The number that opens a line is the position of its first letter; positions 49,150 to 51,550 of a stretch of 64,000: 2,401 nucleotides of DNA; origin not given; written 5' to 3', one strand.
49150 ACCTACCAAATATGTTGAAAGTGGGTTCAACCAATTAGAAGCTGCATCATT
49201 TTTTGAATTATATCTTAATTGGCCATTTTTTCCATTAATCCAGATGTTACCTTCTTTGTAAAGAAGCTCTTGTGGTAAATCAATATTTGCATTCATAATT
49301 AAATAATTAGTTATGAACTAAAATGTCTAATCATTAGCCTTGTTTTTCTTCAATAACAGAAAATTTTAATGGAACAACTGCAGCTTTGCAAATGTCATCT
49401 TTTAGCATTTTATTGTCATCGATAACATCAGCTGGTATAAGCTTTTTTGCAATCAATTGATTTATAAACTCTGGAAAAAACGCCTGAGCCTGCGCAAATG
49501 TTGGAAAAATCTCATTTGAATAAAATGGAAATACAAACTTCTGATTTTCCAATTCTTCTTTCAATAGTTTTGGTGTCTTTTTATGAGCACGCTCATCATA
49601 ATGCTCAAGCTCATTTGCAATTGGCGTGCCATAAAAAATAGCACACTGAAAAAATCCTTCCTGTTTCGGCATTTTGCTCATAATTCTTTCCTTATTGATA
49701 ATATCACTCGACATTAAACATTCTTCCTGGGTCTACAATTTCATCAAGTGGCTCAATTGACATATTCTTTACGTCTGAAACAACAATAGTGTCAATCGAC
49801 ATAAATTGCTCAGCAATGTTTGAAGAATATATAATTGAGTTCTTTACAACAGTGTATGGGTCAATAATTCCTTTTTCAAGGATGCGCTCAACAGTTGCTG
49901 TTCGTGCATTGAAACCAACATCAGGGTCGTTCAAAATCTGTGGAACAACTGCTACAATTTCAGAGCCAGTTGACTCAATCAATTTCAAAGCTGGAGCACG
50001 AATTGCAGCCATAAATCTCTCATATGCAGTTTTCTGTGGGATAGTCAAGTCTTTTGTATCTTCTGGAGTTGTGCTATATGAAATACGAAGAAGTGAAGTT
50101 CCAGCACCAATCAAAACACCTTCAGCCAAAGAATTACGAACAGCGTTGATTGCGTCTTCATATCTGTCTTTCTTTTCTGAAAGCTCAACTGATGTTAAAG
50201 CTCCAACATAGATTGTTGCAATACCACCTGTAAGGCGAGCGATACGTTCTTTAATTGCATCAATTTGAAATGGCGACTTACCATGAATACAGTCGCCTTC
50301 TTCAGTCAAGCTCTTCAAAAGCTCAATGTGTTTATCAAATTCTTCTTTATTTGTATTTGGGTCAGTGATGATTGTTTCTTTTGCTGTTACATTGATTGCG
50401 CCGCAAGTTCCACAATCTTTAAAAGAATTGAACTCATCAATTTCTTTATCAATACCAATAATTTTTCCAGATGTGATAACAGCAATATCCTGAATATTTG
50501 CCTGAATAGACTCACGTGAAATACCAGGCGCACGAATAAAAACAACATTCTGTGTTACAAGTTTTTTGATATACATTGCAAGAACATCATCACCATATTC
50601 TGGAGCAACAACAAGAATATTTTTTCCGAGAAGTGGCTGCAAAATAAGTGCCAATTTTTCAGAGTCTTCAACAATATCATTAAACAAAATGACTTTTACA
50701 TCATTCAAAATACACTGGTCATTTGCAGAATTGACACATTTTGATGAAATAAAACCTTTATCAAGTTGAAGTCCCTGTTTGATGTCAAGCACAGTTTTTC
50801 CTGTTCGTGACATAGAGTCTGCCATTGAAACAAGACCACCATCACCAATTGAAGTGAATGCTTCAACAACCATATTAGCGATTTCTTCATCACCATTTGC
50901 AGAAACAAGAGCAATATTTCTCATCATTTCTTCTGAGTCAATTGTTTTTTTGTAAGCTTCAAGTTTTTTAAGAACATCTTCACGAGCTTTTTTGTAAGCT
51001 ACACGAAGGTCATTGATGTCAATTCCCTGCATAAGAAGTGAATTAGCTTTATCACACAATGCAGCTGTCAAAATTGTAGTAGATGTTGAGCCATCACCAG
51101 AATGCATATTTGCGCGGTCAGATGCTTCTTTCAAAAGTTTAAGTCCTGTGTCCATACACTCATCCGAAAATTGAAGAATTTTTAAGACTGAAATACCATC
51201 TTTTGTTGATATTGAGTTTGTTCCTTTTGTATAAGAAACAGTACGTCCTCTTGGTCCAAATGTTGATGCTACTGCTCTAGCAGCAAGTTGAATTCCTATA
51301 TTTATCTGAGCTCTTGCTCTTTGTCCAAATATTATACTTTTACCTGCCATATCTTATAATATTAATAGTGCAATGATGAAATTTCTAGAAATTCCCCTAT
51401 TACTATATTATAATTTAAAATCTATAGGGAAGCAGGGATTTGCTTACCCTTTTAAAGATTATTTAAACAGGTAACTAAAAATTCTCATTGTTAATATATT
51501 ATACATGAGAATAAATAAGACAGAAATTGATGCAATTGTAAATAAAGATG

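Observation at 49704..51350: GroEL-type chaperonin without an adjacent GroES, co-transcribed with a 126-aa unknown protein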

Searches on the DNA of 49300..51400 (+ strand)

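Call 5: search_dna_similar(query=window:49300-51400:+, collection=phages, mode=near)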
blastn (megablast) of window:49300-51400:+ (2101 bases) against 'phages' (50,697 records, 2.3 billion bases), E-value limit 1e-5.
No match.
